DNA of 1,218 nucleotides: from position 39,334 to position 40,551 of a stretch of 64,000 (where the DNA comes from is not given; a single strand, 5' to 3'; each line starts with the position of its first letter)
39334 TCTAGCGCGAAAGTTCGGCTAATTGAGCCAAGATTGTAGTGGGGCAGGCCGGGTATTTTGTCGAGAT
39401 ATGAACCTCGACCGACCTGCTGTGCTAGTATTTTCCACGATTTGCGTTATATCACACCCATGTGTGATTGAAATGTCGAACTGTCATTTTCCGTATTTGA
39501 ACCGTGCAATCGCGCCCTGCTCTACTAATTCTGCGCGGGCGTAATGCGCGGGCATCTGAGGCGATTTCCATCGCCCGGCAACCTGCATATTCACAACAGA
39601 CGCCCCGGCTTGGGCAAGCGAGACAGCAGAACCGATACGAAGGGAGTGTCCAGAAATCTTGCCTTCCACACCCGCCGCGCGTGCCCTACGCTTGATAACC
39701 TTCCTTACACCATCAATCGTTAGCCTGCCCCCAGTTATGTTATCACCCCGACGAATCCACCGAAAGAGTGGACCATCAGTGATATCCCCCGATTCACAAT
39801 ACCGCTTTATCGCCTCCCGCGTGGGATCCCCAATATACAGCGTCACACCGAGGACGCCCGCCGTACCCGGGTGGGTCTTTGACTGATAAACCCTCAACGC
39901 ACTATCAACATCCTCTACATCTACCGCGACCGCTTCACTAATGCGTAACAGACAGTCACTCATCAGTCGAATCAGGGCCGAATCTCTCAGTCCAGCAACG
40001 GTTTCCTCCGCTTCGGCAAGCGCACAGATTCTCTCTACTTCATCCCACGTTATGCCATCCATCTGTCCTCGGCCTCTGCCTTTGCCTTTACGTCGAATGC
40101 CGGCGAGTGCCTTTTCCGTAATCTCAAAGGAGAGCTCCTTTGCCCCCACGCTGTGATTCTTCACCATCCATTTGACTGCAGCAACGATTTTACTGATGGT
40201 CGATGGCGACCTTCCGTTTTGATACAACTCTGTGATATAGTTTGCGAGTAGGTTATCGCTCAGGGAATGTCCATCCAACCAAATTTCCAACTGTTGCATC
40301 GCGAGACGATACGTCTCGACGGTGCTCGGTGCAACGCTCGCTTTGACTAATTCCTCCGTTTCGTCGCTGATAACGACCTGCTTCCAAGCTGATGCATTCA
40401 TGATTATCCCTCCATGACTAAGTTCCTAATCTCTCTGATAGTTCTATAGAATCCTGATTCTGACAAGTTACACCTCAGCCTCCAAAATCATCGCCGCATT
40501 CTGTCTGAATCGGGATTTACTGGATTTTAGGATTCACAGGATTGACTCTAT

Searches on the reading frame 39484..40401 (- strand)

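Call 71: search_protein_families(library=pfam, proteins=[window:39484-40401:-], max_evalue=0.00001)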
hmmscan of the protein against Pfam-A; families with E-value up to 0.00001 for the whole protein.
window:39484-40401:- (305 aa): 1 family
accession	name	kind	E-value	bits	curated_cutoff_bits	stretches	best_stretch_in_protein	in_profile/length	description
PF00589.27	Phage_integrase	-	2.1e-16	60.6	27.1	1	118-290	4-168/172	Phage integrase family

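Call 72: search_protein_families(library=ncbifam, proteins=[window:39484-40401:-], max_evalue=0.001)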
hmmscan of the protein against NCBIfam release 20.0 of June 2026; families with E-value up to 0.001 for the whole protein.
window:39484-40401:- (305 aa): 5 families
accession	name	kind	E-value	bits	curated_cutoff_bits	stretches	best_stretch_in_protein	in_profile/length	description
NF040815.2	recomb_XerA_Arch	equivalog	6.8e-20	71.7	220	1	21-273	10-237/263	site-specific tyrosine recombinase/integron integrase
TIGR02225.1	recomb_XerD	equivalog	1.6e-18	67.1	329.6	1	20-273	10-257/290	site-specific tyrosine recombinase XerD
TIGR02224.1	recomb_XerC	equivalog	3.2e-15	56.3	335.15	1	21-269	11-256/295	tyrosine recombinase XerC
NF001399.0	PRK00283.1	subfamily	1.2e-14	54.2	279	1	19-273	18-266/300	tyrosine recombinase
NF002331.0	PRK01287.1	subfamily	0.00015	20.8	371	1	118-171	143-195/365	site-specific tyrosine recombinase XerC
